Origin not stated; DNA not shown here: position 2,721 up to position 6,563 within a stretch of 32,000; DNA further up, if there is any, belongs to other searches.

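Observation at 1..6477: Self-contained three-gene operon of uncharacterised proteins: best candidate for an undescribed system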

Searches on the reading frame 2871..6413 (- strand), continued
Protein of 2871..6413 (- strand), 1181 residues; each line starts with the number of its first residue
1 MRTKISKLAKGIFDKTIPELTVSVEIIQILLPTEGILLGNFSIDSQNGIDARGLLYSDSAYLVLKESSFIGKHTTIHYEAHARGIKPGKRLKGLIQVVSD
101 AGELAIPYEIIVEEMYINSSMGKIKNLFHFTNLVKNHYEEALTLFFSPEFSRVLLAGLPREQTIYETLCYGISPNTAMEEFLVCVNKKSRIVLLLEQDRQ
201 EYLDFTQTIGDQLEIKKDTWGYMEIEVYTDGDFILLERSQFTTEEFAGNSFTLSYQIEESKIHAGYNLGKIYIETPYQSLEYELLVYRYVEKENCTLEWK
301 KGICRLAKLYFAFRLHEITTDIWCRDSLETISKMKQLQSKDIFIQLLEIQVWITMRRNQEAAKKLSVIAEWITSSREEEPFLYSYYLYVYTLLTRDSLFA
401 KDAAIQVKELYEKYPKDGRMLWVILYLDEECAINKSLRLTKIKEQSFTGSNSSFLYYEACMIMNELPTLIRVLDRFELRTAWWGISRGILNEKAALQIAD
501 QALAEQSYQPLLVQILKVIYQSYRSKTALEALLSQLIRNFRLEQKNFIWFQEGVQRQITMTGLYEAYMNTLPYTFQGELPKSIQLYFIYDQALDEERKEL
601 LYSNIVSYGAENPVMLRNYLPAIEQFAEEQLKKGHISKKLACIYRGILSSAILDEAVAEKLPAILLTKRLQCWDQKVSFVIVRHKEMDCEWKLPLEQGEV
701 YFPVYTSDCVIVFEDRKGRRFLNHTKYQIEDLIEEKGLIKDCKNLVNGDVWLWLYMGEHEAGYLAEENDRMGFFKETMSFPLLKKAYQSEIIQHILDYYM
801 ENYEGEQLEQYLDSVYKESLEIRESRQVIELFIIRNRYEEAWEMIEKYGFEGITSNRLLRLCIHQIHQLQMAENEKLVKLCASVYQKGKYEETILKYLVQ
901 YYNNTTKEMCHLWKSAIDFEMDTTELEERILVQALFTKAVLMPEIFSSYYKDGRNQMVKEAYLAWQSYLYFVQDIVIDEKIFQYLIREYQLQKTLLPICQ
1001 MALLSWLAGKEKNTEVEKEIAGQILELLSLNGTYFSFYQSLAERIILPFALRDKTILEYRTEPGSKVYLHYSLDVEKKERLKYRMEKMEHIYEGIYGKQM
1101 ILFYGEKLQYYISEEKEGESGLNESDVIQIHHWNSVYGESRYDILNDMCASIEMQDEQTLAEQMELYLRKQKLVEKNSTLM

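Call 27: search_protein_families(library=pfam, proteins=[L048:21655-23106:+, L048:18650-19420:+, L068:20392-21843:+, L068:3849-5960:+, L074:5845-7110:-, L030:19085-19795:+, L042:1-1098:+, L069:10586-11242:+, L036:2372-3700:+, L045:7221-8075:+], max_evalue=0.00001)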
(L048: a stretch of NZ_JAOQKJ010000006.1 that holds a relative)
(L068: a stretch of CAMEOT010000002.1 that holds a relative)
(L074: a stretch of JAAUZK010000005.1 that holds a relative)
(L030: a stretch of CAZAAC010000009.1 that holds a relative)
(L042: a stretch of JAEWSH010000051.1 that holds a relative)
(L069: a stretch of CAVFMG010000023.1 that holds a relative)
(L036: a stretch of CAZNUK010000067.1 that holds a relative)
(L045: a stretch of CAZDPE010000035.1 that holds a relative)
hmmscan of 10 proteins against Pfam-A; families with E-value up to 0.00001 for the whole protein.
L048:21655-23106:+ (483 aa): 2 families
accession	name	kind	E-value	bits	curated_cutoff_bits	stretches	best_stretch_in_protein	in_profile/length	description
PF10397.14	ADSL_C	-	5.8e-23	81.5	32.7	1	377-459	1-79/79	Adenylosuccinate lyase C-terminus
PF00206.25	Lyase_1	-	2.5e-21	76.8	27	1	61-311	69-311/312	Lyase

L048:18650-19420:+ (256 aa): 3 families
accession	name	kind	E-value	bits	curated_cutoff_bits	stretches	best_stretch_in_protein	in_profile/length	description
PF00005.33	ABC_tran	-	3.3e-36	125.3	25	1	24-181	1-137/137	ABC transporter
PF13304.12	AAA_21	-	1.5e-11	45.3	27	0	155-211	240-299/304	AAA domain, putative AbiEii toxin, Type IV TA system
PF02463.25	SMC_N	-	2.5e-09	37.3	40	1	133-222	123-208/220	RecF/RecN/SMC N terminal domain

L068:20392-21843:+ (483 aa): 2 families
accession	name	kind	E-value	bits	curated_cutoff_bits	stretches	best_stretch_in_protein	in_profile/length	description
PF13537.11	GATase_7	-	4.9e-19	69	25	1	103-223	8-121/123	Glutamine amidotransferase domain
PF13522.11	GATase_6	-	2.6e-17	63.5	27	1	87-219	9-130/130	Glutamine amidotransferase domain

L068:3849-5960:+ (703 aa): 2 families
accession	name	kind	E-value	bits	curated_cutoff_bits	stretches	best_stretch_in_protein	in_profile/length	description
PF00183.23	HSP90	-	2.4e-63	215.3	24.4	2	186-443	1-261/518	Hsp90 protein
PF13589.12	HATPase_c_3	-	1.1e-07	32.4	25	1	36-147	9-96/137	Histidine kinase-, DNA gyrase B-, and HSP90-like ATPase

L074:5845-7110:- (421 aa): 2 families
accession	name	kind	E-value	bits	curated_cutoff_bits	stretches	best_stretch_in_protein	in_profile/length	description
PF01471.23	PG_binding_1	-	7.1e-16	58.6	23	1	346-406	1-56/57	Putative peptidoglycan binding domain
PF13620.12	CarboxypepD_reg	-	3.6e-06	27.7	32.3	0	30-117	12-82/82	Carboxypeptidase regulatory-like domain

L030:19085-19795:+ (236 aa): 1 family
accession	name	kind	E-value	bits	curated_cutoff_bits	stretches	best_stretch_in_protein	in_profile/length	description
PF01259.24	SAICAR_synt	-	2.2e-90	303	20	1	7-232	1-232/233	SAICAR synthetase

L042:1-1098:+ (365 aa): 3 families
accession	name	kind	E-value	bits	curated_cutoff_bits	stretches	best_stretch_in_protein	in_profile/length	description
PF13616.12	Rotamase_3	-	2e-15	57.8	22.5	1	190-292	14-113/116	PPIC-type PPIASE domain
PF00639.27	Rotamase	-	9.2e-14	52.6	21.7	1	213-292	10-96/97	PPIC-type PPIASE domain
PF13145.12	Rotamase_2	-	3.6e-06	28.2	27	0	224-293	35-107/121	PPIC-type PPIASE domain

L069:10586-11242:+ (218 aa): 1 family
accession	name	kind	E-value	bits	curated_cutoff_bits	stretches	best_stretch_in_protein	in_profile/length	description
PF00528.27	BPD_transp_1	-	7.3e-25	88.2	26.4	1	31-215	2-183/184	Binding-protein-dependent transport system inner membrane component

L036:2372-3700:+ (442 aa): 9 families
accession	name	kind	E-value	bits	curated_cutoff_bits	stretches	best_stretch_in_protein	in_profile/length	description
PF12002.13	MgsA_C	-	8.9e-72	240.9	27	1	275-440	1-166/167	MgsA AAA+ ATPase C terminal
PF16193.11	AAA_assoc_2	-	4.6e-29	100.9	34.3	1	195-274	3-81/81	AAA C-terminal domain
PF00004.35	AAA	-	1.2e-17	65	21.2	1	59-164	1-123/131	ATPase family associated with various cellular activities (AAA)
PF05496.18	RuvB_N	-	5.6e-17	62.4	27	1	26-146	1-118/159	Holliday junction DNA helicase RuvB P-loop domain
PF13173.12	AAA_14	-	4.3e-07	30.4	27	1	59-176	5-127/129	AAA domain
PF07728.20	AAA_5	-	6.2e-07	29.9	22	1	59-173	2-125/139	AAA domain (dynein-related subfamily)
PF07724.20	AAA_2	-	1.5e-06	28.7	27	1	55-143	2-105/166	AAA domain (Cdc48 subfamily)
PF00158.32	Sigma54_activat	-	3.5e-06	27.2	20.2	0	55-151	21-131/168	Sigma-54 interaction domain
PF13401.12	AAA_22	-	8.3e-06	26.6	27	0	57-102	6-52/130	AAA domain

L045:7221-8075:+ (284 aa): 1 family
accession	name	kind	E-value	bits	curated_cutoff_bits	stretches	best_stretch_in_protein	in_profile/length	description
PF00497.25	SBP_bac_3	-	5.6e-29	101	26.4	1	57-275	2-130/132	Bacterial extracellular solute-binding proteins, family 3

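Call 33: search_protein_families(library=pfam, proteins=[L053:15812-17011:+, L028:15707-16888:+, L053:14966-15796:+, L028:14881-15678:+, L080:14940-15779:+, L053:13624-14937:+, L028:13571-14860:+], max_evalue=0.05)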
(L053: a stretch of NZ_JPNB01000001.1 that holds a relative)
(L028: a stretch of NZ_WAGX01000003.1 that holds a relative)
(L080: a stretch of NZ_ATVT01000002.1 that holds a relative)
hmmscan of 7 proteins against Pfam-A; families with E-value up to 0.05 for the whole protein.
L053:15812-17011:+ (400 aa): 1 family
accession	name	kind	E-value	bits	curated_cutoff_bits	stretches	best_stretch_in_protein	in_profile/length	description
PF11932.13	DUF3450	-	0.0094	15.7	32.6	1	45-112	30-97/241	Protein of unknown function (DUF3450)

L028:15707-16888:+ (394 aa): 2 families
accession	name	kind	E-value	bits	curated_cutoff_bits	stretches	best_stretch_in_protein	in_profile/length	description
PF14995.11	TMEM107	-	0.0094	16.7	26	1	161-222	31-92/123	Transmembrane protein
PF04932.20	Wzy_C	-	0.047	13.9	31.7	0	181-296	18-119/149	O-Antigen ligase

L053:14966-15796:+ (277 aa): 4 families
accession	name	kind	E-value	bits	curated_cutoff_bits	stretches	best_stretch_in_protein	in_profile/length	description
PF13424.12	TPR_12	-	7.8e-06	26.4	30.1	1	120-181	10-74/77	Tetratricopeptide repeat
PF07719.23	TPR_2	-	0.0002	21.6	27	1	152-182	1-31/34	Tetratricopeptide repeat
PF00515.34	TPR_1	-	0.01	16.1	27.8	0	152-180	1-29/34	Tetratricopeptide repeat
PF25063.1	ARM_TT21_C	-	0.022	15.1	35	1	152-200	129-178/209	Tetratricopeptide repeat protein 21 C-terminal ARM domain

L028:14881-15678:+ (266 aa): 4 families
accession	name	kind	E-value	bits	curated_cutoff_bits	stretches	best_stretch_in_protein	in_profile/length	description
PF07719.23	TPR_2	-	0.00056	20.3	27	1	147-177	2-32/34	Tetratricopeptide repeat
PF00515.34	TPR_1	-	0.00081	19.6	27.8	1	147-177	2-32/34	Tetratricopeptide repeat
PF13424.12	TPR_12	-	0.0057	17.3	30.1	0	147-191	4-48/77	Tetratricopeptide repeat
PF13374.12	TPR_10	-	0.02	15.3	27.5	0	148-169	4-25/42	Tetratricopeptide repeat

L080:14940-15779:+ (280 aa): 1 family
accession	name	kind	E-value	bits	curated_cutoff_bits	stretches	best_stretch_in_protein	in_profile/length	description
PF13424.12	TPR_12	-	0.014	16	30.1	1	118-180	8-73/77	Tetratricopeptide repeat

L053:13624-14937:+ (438 aa): 1 family
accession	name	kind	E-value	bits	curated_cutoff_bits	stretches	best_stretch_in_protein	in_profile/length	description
PF18980.5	DUF5716_C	-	1.3e-109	366.2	34.7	1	134-436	2-295/296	Family of unknown function (DUF5716) C-terminal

L028:13571-14860:+ (430 aa): 1 family
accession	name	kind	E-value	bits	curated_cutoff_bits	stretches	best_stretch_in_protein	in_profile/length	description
PF18980.5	DUF5716_C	-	5.9e-105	350.9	34.7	1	129-428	1-294/296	Family of unknown function (DUF5716) C-terminal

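Call 39: predict_structure(alignment_id=A1)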
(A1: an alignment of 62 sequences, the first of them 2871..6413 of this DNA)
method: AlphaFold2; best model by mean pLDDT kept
length: 1181 residues; sequences in the alignment: 62
mean_pLDDT: 87.0   pTM: 0.60
mean pLDDT of the five models: 87.0, 86.7, 84.6, 84.3, 84.1
residues with pLDDT >= 90: 526; 70-90: 602; 50-70: 48; < 50: 5
segments of 3 or more residues with pLDDT < 50: 1077-1079
pLDDT, mean of each block of 10 residues (from residue 1): 89 84 92 89 90 88 90 93 83 91 92 90 91 93 93 88 93 93 93 93 89 94 94 92 92 93 88 92 87 65 89 88 92 84 91 90 88 85 92 87 90 87 88 88 87 90 92 91 89 93 89 93 92 93 91 91 92 88 87 87 91 89 92 93 90 90 93 92 92 92 90 93 90 88 84 85 69 84 85 85 82 74 80 88 85 86 90 87 87 90 90 89 88 87 85 85 91 86 89 86 89 84 88 84 80 82 83 60 80 86 79 70 73 57 77 80 83 66 39
secondary structure, 60 per line:
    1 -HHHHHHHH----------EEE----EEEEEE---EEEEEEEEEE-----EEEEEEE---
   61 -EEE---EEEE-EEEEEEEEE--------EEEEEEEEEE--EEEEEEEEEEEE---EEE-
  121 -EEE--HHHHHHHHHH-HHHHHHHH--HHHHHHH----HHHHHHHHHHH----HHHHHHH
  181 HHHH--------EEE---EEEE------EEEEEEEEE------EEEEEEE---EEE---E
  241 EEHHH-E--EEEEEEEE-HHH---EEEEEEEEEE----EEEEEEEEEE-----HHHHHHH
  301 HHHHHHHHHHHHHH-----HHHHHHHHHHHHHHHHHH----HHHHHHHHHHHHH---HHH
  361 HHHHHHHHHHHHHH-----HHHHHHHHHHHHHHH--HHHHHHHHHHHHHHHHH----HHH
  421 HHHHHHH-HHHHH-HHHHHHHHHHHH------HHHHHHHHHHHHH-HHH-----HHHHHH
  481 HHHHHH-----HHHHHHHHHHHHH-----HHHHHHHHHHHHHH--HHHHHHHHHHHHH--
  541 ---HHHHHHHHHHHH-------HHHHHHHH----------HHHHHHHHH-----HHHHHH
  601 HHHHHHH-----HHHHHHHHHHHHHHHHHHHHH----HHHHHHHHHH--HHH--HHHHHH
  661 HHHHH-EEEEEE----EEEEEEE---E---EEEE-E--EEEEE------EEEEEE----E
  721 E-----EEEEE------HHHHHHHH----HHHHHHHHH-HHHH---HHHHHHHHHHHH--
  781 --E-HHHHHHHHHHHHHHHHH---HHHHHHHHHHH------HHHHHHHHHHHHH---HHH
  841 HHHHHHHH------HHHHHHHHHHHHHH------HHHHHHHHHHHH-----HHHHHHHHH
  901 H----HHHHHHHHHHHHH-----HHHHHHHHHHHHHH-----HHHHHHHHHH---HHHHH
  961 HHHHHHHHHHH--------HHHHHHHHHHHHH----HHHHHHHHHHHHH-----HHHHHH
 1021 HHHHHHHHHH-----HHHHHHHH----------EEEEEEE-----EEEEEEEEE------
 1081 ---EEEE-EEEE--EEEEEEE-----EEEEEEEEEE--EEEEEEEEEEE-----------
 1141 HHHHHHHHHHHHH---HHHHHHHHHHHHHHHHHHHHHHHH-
elements in order (helices of 4 or more, strands of 3 or more residues): H2-9 E20-22 E27-32 E36-45 E51-57 E62-64 E68-71 E73-81 E90-99 E102-113 E117-119 E122-124 H127-136 H138-145 H148-154 H159-169 H174-184 E193-195 E199-202 E209-217 E224-230 E234-236 E240-242 E250-257 E265-274 E279-288 H294-314 H320-337 H342-354 H358-374 H380-394 H397-413 H418-427 H429-433 H435-446 H453-465 H475-486 H492-504 H510-523 H526-538 H544-555 H563-570 H581-589 H595-607 H613-633 H638-647 H655-665 E667-672 E677-683 E691-694 E699-703 E710-715 E727-731 H738-745 H750-758 H760-763 H767-778 H785-801 H805-815 H822-834 H838-848 H855-868 H875-886 H892-901 H906-918 H924-937 H943-952 H956-971 H980-992 H997-1009 H1015-1030 H1036-1043 E1054-1060 E1066-1074 E1084-1087 E1089-1092 E1095-1101 E1107-1116 E1119-1129 H1141-1153 H1157-1180
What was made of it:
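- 2868..6413 (-): Gene A: 1181-aa DUF5717 scaffold protein (stop included). Call 39 (AF2 mean pLDDT 87.0).
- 6375..6410 (-): Gene A residues 2-13: conserved basic amphipathic N-terminal helix, M-[RK]-x-K-I-x-[KR]-L-A-[KR]-G-I-F. Call 39 (helix at 2-9).
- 5550..6356 (-): Gene A residues 20-288: two Ig/ASH-like beta-sandwiches (20-124 and 193-288) separated by a small helical bundle (127-184). The bundle begins with the family's most conserved motif, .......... Call 39 (secondary structure).
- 3285..5534 (-): Gene A residues 294-1043: two TPR-like alpha-solenoids (294-665 and 738-1043) interrupted by a small beta domain (667-731). Call 39.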
